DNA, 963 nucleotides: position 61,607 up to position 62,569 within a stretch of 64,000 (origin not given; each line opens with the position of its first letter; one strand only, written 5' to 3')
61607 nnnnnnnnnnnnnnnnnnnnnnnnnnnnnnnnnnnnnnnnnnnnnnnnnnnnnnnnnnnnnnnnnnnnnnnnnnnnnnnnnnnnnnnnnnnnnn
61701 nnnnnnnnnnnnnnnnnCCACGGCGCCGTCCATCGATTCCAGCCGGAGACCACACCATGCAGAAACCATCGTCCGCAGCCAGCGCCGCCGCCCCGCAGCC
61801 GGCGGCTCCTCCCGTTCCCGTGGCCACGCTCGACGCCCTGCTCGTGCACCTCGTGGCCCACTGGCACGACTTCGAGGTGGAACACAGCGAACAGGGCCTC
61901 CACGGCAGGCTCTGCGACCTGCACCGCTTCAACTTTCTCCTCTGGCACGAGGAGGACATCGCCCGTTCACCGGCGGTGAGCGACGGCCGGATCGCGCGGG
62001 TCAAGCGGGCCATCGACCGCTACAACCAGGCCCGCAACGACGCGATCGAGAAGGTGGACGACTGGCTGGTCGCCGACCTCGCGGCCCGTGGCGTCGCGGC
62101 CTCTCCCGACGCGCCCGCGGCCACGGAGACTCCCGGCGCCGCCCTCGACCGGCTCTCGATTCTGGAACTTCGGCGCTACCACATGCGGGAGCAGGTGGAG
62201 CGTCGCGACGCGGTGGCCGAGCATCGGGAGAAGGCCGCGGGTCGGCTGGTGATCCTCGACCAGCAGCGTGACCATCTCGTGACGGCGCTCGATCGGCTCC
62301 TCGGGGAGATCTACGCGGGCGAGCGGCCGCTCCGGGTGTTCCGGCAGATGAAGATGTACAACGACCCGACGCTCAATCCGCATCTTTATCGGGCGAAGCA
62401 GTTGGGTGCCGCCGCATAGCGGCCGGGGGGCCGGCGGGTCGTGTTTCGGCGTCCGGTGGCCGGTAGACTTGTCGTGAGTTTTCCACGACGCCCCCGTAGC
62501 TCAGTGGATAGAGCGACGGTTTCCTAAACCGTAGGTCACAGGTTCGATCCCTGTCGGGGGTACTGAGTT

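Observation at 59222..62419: Minimal ACP + Cys-less KS-like + KS + unknown four-gene module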

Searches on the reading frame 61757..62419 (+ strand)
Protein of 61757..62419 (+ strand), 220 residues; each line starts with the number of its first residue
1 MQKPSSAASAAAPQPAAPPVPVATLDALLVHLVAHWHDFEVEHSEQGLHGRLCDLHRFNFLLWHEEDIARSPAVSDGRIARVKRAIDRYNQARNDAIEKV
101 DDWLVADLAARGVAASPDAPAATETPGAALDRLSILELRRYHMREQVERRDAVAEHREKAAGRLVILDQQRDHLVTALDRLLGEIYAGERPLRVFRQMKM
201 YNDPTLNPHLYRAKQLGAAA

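Call 3: search_protein_families(library=pfam, proteins=[window:61757-62419:+], max_evalue=0.1)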
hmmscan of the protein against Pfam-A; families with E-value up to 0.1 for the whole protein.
window:61757-62419:+ (220 aa): 2 families
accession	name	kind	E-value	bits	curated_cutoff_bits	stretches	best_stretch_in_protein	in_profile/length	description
PF14063.11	DUF4254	-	1.2e-49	168.3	27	1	52-194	4-144/144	Protein of unknown function (DUF4254)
PF11358.13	DUF3158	-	0.052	13.6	27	1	99-165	79-145/156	Protein of unknown function (DUF3158)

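Call 4: search_protein_families(library=ncbifam, proteins=[window:61757-62419:+], max_evalue=0.1)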
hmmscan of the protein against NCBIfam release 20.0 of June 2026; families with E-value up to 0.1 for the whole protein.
window:61757-62419:+ (220 aa): 0 families

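Call 42: find_homologous_proteins(query=window:61757-62419:+)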
Query window:61757-62419:+ (220 aa): 5039 proteins with E <= 0.001 among 8000 candidates; the best 120 are listed.
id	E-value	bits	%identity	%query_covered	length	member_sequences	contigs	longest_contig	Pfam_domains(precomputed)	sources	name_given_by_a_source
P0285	7.0e-140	482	100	100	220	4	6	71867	PF14063.12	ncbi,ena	-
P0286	3.2e-120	418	85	99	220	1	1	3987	PF14063.12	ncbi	-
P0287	3.5e-120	418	85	100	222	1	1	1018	PF14063.12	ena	-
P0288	9.4e-120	416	85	100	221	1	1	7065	PF14063.12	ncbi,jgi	jgi:hypothetical protein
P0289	1.1e-119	416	85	99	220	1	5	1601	PF14063.12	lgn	-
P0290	3.7e-119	414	88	90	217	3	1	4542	PF14063.12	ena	-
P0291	6.5e-119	413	84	99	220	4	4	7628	PF14063.12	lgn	-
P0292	9.3e-119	413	84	100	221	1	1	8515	PF14063.12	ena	-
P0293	2.1e-118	412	85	100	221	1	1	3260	PF14063.12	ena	-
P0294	9.0e-117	406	84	100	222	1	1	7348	PF14063.12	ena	-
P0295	9.3e-117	406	89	90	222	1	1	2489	PF14063.12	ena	-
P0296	1.1e-116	406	87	93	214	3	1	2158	PF14063.12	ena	-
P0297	8.0e-116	403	82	98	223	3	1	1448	PF14063.12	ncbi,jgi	jgi:hypothetical protein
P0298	5.8e-115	401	84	100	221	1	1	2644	PF14063.12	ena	-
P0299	2.8e-114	398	85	96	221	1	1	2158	PF14063.12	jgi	-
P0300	3.1e-114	398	90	92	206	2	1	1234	PF14063.12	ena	-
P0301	1.1e-113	396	83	99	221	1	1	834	PF14063.12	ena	-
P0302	6.7e-113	394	84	96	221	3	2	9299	PF14063.12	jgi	jgi:hypothetical protein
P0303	1.1e-112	393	84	96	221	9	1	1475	PF14063.12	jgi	jgi:hypothetical protein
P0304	2.1e-112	392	81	100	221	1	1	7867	PF14063.12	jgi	jgi:hypothetical protein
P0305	2.1e-112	392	83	95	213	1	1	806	PF14063.12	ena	-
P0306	5.2e-112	391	80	100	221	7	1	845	PF14063.12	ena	-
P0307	9.3e-112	390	85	97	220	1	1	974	PF14063.12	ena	-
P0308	5.9e-111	387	84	95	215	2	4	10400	PF14063.12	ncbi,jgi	jgi:hypothetical protein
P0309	8.3e-111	387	88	91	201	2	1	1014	PF14063.12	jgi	jgi:hypothetical protein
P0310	3.0e-110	385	87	91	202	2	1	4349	PF14063.12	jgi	jgi:hypothetical protein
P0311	5.9e-110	384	79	96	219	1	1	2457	PF14063.12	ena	-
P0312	6.7e-110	384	85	92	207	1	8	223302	PF14063.12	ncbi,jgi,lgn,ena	-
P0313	8.0e-110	384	84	88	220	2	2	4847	PF14063.12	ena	-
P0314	8.6e-110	384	86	87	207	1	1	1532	PF14063.12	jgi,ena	-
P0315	9.3e-110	383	86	88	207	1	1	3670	PF14063.12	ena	-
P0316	1.3e-109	383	85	87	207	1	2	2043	PF14063.12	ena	-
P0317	2.2e-109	382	85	87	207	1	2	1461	PF14063.12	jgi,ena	jgi:hypothetical protein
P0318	3.2e-109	382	85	88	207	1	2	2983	PF14063.12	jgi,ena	-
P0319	4.3e-109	381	80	97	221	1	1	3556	PF14063.12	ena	-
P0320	4.3e-109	381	84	92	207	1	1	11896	PF14063.12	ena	-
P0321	5.6e-109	381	85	87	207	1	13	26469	PF14063.12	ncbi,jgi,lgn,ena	jgi:hypothetical protein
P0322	6.1e-109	381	85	88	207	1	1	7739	PF14063.12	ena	-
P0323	8.7e-109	380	85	88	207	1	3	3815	PF14063.12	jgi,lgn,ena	-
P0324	1.0e-108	380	85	87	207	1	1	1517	PF14063.12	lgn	-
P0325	1.6e-108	379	85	90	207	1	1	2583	PF14063.12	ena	-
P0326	1.9e-108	379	85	88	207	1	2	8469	PF14063.12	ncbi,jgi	jgi:hypothetical protein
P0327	2.2e-108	379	84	88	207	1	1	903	PF14063.12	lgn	-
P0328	2.3e-108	379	84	88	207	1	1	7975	PF14063.12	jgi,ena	-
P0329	2.4e-108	379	82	92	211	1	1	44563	PF14063.12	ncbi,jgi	jgi:hypothetical protein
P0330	2.4e-108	379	84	88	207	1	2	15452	PF14063.12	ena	-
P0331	2.8e-108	379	85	87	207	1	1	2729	PF14063.12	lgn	-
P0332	2.9e-108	379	78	92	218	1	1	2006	PF14063.12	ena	-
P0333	3.4e-108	378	82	93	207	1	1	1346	PF14063.12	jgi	jgi:hypothetical protein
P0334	3.7e-108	378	85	87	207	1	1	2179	PF14063.12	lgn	-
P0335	4.4e-108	378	85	88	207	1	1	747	PF14063.12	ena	-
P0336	5.1e-108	378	84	92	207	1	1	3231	PF14063.12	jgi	-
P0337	5.2e-108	378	79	97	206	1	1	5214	PF14063.12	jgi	jgi:hypothetical protein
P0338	7.0e-108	377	85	88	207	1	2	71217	PF14063.12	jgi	jgi:hypothetical protein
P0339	7.3e-108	377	84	91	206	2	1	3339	PF14063.12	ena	-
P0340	1.6e-107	376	84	88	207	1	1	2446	PF14063.12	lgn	-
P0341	2.2e-107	376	84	91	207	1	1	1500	PF14063.12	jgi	-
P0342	2.6e-107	376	83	92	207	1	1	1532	PF14063.12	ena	-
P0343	2.6e-107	376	78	97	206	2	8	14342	PF14063.12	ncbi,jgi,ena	jgi:hypothetical protein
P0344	3.6e-107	375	84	88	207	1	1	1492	PF14063.12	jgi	-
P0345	4.3e-107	375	78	97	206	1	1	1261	PF14063.12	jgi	jgi:hypothetical protein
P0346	5.8e-107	374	75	100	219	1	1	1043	PF14063.12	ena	-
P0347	6.4e-107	374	84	90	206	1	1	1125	PF14063.12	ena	-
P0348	9.1e-107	374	81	90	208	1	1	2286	PF14063.12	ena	-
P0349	9.4e-107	374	83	90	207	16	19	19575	PF14063.12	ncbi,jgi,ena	jgi:hypothetical protein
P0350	1.6e-106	373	83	88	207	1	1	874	PF14063.12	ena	-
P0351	1.9e-106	373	81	89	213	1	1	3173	PF14063.12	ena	-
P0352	2.8e-106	372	79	97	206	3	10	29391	PF14063.12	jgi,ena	jgi:hypothetical protein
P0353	5.0e-106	371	82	89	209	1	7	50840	PF14063.12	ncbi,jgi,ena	jgi:hypothetical protein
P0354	5.7e-106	371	78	100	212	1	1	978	PF14063.12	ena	-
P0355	6.3e-106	371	80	94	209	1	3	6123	PF14063.12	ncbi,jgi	jgi:hypothetical protein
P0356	9.3e-106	370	82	90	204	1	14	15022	PF14063.12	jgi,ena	jgi:hypothetical protein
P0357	1.1e-105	370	80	90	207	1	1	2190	PF14063.12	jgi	jgi:hypothetical protein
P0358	1.2e-105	370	77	97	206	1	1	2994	PF14063.12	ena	-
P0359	1.2e-105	370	77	100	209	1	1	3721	PF14063.12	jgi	jgi:hypothetical protein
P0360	2.0e-105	369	82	89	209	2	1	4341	PF14063.12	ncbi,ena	-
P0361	2.0e-105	369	77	100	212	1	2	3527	PF14063.12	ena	-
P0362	2.0e-105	369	81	94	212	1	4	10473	PF14063.12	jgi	jgi:hypothetical protein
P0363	4.6e-105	368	79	90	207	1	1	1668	PF14063.12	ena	-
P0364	4.9e-105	368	79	94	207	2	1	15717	PF14063.12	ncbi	-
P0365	8.4e-105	367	79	92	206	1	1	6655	PF14063.12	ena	-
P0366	1.0e-104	367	77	94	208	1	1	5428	PF14063.12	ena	-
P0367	1.1e-104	367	79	94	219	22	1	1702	PF14063.12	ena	-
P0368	1.3e-104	367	81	93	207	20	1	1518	PF14063.12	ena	-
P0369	1.4e-104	367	77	100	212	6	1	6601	PF14063.12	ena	-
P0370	2.3e-104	366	80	94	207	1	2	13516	PF14063.12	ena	-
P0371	3.8e-104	365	79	94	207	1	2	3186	PF14063.12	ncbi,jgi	jgi:hypothetical protein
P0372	4.6e-104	365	80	90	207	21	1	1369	PF14063.12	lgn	-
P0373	5.3e-104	365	82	90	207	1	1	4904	PF14063.12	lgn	-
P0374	5.3e-104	365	77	94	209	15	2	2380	PF14063.12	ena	-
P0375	1.2e-103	364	79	90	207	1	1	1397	PF14063.12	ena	-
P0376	1.5e-103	363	78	93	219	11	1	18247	PF14063.12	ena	-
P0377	1.7e-103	363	80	90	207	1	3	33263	PF14063.12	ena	-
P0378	1.8e-103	363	80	90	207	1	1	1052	PF14063.12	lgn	-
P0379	3.0e-103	362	78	91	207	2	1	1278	PF14063.12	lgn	-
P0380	3.9e-103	362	81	89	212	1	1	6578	PF14063.12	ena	-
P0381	4.2e-103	362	76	95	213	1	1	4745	PF14063.12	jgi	jgi:hypothetical protein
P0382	7.1e-103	361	76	94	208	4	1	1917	PF14063.12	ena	-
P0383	1.1e-102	360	77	91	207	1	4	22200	PF14063.12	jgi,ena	-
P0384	1.6e-102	360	81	89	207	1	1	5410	PF14063.12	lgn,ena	-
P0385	1.7e-102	360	77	91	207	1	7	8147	PF14063.12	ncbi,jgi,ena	jgi:hypothetical protein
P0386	2.0e-102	360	77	91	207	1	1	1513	PF14063.12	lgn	-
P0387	2.1e-102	359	78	91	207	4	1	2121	PF14063.12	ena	-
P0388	2.2e-102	359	79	90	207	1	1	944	PF14063.12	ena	-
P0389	2.6e-102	359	78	91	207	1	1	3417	PF14063.12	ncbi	ncbi:MAG: DUF4254 domain-containing protein [Planctomycetaceae bacterium]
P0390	2.8e-102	359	76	95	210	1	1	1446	PF14063.12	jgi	-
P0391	3.1e-102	359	77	91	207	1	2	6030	PF14063.12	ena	-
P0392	3.1e-102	359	77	95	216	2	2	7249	PF14063.12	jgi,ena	-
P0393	3.5e-102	359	77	91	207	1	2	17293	PF14063.12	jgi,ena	jgi:hypothetical protein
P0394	3.7e-102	359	77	91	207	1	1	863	PF14063.12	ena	-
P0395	5.3e-102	358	78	91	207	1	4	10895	PF14063.12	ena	-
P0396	5.7e-102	358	74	98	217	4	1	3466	PF14063.12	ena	-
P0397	6.4e-102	358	77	91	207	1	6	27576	PF14063.12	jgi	jgi:hypothetical protein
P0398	6.4e-102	358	77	91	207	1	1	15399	PF14063.12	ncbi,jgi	jgi:hypothetical protein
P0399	7.2e-102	358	77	91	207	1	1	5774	PF14063.12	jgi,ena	jgi:hypothetical protein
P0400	8.5e-102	357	77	91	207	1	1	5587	PF14063.12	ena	-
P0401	8.6e-102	357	78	92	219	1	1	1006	PF14063.12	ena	-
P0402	9.1e-102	357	78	89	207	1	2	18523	PF14063.12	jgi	jgi:hypothetical protein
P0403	1.0e-101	357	82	82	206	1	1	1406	PF14063.12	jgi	-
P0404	1.1e-101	357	78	90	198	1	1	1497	PF14063.12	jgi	jgi:hypothetical protein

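Call 43: find_encoding_contigs(protein=P0285, flank=10000, max_places=3)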
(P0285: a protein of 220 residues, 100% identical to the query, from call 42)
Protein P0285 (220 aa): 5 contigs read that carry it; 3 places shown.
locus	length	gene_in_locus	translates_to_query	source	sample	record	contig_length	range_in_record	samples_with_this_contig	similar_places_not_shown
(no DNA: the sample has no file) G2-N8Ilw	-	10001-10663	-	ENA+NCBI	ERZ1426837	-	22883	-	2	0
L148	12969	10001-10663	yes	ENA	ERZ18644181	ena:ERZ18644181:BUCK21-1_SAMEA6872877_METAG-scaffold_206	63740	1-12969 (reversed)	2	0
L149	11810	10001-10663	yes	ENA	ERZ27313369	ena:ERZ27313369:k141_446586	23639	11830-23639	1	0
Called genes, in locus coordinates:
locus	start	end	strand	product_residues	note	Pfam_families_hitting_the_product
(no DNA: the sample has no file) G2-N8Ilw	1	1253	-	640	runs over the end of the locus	PF00496:SBP_bac_5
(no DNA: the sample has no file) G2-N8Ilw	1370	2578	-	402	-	PF00926:DHBP_synthase, PF00925:GTP_cyclohydro2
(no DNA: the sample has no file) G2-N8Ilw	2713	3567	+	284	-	-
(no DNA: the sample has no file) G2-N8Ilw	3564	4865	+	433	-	PF13660:DUF4147, PF05161:MOFRL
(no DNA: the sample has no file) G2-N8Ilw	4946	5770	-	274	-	PF01261:AP_endonuc_2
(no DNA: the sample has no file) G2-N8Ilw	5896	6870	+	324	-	PF01073:3Beta_HSD, PF01370:Epimerase, PF02719:Polysacc_synt_2 (faint), PF04321:RmlD_sub_bind (weak), PF07993:NAD_binding_4 (faint), PF16363:GDP_Man_Dehyd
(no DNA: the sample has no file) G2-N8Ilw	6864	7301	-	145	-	-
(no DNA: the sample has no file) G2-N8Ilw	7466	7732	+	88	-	PF00550:PP-binding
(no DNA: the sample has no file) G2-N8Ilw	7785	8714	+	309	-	-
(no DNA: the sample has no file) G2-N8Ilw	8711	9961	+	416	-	PF00109:ketoacyl-synt, PF00108:Thiolase_N (faint), PF02801:Ketoacyl-synt_C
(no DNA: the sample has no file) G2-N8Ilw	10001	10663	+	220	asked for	PF14063:DUF4254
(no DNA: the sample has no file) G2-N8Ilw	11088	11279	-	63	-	-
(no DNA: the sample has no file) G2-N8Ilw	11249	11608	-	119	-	-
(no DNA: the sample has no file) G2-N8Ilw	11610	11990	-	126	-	PF05973:Gp49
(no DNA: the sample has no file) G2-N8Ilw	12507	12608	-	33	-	-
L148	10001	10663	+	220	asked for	PF14063:DUF4254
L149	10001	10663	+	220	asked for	PF14063:DUF4254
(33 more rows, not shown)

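Call 53: search_solved_structures(query=A4, max_evalue=10)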
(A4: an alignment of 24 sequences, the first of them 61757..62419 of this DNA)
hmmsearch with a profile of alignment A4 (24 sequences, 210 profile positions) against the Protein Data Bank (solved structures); distinct sequences matched with E-value up to 10: 0.

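Call 61: predict_structure(alignment_id=A4)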
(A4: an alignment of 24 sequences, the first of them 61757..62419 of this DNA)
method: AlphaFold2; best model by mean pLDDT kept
length: 220 residues; sequences in the alignment: 24
mean_pLDDT: 62.8   pTM: 0.54
mean pLDDT of the five models: 62.8, 62.3, 61.8, 57.8, 55.5
residues with pLDDT >= 90: 17; 70-90: 87; 50-70: 25; < 50: 91
segments of 3 or more residues with pLDDT < 50: 1-70, 198-207, 212-220
pLDDT, mean of each block of 10 residues (from residue 1): 34 36 40 37 37 38 44 59 68 76 83 81 79 81 81 90 92 88 88 58 47 42
secondary structure, 60 per line:
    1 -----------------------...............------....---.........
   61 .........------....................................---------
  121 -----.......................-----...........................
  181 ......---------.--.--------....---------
elements in order: H24-38 H45-48 H52-69 H76-111 H126-148 H154-186 H208-211

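Call 96: search_dna_similar(query=window:61757-62419:+, collection=plasmids, mode=protein, max_evalue=0.001, max_rows=30)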
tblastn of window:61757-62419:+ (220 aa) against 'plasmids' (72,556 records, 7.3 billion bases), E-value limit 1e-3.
Records with a match: 7; places in all: 7; records where one place covers at least 80% of the query: 2.
Best place of each record, by identity: <60% 7.
By first word of the organism name: Burkholderia 2; Prevotella 1; Legionella 1; Phocaeicola 1; Parabacteroides 1; Bacteroides 1.
By predicted mobility (MOB-suite, as given by PLSDB): non-mobilizable 7.
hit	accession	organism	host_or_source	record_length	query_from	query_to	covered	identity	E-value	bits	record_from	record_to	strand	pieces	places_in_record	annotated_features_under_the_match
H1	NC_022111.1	Prevotella sp. oral taxon 299 str. F0039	Homo sapiens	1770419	63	215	70%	48.1%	1e-34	137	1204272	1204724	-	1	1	none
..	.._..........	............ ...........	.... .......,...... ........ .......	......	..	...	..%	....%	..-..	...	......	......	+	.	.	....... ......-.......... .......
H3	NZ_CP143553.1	Burkholderia multivorans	Homo sapiens,bronchoalveolar lavage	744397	56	210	70%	47.1%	1e-23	105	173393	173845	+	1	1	DUF4254 domain-containing protein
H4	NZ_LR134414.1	Legionella adelaidensis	environmental,Cooling tower water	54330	28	212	84%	39.5%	6e-33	132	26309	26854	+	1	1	DUF4254 domain-containing protein | hypothetical protein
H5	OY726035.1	Phocaeicola massiliensis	-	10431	39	214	80%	40.9%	3e-34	135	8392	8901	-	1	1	record has no annotation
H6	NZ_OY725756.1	Parabacteroides distasonis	-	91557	63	214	69%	45.4%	2e-35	139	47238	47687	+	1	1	DUF4254 domain-containing protein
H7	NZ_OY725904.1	Bacteroides finegoldii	-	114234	63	214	69%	44.7%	8e-34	134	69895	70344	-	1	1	DUF4254 domain-containing protein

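Call 97: get_annotated_region(hit=H2, flank=7000)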
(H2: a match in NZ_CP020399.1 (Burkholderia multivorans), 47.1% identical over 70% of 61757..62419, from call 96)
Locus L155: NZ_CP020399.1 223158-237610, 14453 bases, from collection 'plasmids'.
description: Burkholderia multivorans strain FDAARGOS_246 plasmid unnamed, complete sequence
organism: Burkholderia multivorans (NCBI taxid 87883)
taxonomy: Bacteria; Pseudomonadota; Betaproteobacteria; Burkholderiales; Burkholderiaceae; Burkholderia; Burkholderia multivorans
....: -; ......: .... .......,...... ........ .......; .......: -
typing (MOB-suite, as given by PLSDB): non-mobilizable
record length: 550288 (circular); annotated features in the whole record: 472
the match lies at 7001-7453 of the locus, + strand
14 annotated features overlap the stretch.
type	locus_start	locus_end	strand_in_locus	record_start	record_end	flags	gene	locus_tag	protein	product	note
CDS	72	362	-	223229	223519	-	-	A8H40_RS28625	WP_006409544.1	hypothetical protein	-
CDS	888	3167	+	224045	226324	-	-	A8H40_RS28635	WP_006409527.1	ATP-binding protein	-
CDS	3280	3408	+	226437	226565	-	-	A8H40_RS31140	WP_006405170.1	hypothetical protein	-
CDS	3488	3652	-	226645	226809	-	-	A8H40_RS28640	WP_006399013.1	alpha helical protein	-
CDS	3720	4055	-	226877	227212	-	-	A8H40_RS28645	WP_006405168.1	DUF2934 domain-containing protein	-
CDS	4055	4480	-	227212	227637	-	-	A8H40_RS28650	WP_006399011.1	CBS domain-containing protein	-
CDS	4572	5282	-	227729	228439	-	-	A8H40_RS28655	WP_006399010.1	MgtC/SapB family protein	-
CDS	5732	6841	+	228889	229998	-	-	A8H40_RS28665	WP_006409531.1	glycosyltransferase family 9 protein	-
CDS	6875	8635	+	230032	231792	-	-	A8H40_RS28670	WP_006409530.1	DUF4254 domain-containing protein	-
CDS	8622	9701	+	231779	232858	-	-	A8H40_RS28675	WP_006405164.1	glycosyltransferase family 9 protein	-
CDS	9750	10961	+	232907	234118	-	hmpA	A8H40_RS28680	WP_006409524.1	NO-inducible flavohemoprotein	GO:0051409 - response to nitrosative stress [Evidence IEA]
CDS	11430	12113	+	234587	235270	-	-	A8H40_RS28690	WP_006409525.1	type 1 glutamine amidotransferase domain-containing protein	-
CDS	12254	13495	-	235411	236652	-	-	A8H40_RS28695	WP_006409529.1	saccharopine dehydrogenase NADP-binding domain-containing protein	-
CDS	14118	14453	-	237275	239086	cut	-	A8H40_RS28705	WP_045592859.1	efflux transporter outer membrane subunit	GO:0006810 - transport [Evidence IEA]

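Call 98: get_annotated_region(hit=H4, flank=7000)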
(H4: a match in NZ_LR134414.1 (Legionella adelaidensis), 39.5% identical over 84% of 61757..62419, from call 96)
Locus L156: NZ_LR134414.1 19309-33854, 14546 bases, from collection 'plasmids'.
description: Legionella adelaidensis strain NCTC12735 plasmid 5, complete sequence
organism: Legionella adelaidensis (NCBI taxid 45056)
taxonomy: Bacteria; Pseudomonadota; Gammaproteobacteria; Legionellales; Legionellaceae; Legionella; Legionella adelaidensis
host: -; source: environmental,Cooling tower water; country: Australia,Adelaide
typing (MOB-suite, as given by PLSDB): non-mobilizable
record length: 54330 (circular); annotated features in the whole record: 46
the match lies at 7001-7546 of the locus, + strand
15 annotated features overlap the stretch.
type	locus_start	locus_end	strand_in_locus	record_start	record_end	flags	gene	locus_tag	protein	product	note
CDS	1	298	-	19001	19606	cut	-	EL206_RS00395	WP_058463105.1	peroxiredoxin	-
CDS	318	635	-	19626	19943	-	grxD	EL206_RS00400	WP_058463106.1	Grx4 family monothiol glutaredoxin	-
CDS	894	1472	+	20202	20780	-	-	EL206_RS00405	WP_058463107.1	Fe-Mn family superoxide dismutase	GO:0006801 - superoxide metabolic process [Evidence IEA]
CDS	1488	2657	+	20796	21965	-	-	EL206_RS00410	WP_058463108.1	aspartate aminotransferase family protein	-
CDS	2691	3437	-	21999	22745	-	rlmB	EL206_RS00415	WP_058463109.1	23S rRNA (guanosine(2251)-2'-O)-methyltransferase RlmB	GO:0009451 - RNA modification [Evidence IEA]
CDS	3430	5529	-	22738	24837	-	rnr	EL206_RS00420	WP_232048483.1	ribonuclease R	GO:0006401 - RNA catabolic process [Evidence IEA]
CDS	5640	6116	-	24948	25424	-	-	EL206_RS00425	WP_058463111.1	hypothetical protein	-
CDS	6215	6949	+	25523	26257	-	-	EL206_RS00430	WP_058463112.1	transporter substrate-binding domain-containing protein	-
CDS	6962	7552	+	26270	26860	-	-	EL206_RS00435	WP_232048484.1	DUF4254 domain-containing protein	-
CDS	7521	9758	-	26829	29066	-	-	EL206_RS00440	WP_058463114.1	hypothetical protein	-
CDS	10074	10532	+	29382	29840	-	-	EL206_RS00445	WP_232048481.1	RimK/LysX family protein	-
CDS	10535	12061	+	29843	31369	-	-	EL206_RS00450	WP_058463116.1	inactive transglutaminase family protein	-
CDS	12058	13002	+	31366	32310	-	-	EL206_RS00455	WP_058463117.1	alpha-L-glutamate ligase-like protein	-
CDS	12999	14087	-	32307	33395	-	-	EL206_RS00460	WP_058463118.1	C1 family peptidase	GO:0006508 - proteolysis [Evidence IEA]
CDS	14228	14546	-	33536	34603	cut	-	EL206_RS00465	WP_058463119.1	C1 family peptidase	GO:0006508 - proteolysis [Evidence IEA]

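Call 99: get_annotated_region(hit=H6, flank=7000)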
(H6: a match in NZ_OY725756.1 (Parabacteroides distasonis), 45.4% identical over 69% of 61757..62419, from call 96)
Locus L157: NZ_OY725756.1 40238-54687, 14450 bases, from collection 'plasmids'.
description: Parabacteroides distasonis strain Parabacteroides distasonis TSDC17.2-1.1 plasmid 11, complete sequence
organism: Parabacteroides distasonis (NCBI taxid 823)
taxonomy: Bacteria; Bacteroidota; Bacteroidia; Bacteroidales; Tannerellaceae; Parabacteroides; Parabacteroides distasonis
host: -; source: -; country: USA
typing (MOB-suite, as given by PLSDB): non-mobilizable
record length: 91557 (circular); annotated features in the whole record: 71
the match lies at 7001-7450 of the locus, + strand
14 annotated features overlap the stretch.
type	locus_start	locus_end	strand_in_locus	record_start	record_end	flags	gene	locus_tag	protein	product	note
CDS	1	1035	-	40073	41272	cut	-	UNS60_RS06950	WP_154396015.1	MFS transporter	GO:0055085 - transmembrane transport [Evidence IEA]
CDS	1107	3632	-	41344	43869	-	-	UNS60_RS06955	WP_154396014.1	carboxypeptidase-like regulatory domain-containing protein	-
CDS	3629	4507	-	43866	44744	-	-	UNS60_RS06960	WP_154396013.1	GLPGLI family protein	-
CDS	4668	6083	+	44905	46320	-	-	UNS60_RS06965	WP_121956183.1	HAMP domain-containing sensor histidine kinase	GO:0007165 - signal transduction [Evidence IEA]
CDS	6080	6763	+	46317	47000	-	-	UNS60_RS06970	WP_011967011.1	response regulator transcription factor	GO:0000160 - phosphorelay signal transduction system [Evidence IEA]; GO:0006355 - regulation of DNA-templated ...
CDS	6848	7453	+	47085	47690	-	-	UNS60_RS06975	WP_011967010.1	DUF4254 domain-containing protein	-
CDS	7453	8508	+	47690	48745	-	-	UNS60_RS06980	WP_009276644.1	glycosyltransferase family 9 protein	-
CDS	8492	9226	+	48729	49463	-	-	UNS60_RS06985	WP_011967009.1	lipopolysaccharide kinase InaA family protein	-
CDS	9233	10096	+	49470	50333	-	-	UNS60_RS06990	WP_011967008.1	hypothetical protein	-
CDS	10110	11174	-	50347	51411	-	-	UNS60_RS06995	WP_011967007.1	glycosyltransferase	-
CDS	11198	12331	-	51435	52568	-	-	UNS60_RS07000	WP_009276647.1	glycosyltransferase family 1 protein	-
CDS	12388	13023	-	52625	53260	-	-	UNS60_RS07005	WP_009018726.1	viroplasmin family protein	-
CDS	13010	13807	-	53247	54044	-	-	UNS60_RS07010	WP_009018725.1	polysaccharide deacetylase family protein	-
CDS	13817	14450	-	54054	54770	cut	-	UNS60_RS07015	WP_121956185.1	glycosyltransferase family 2 protein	-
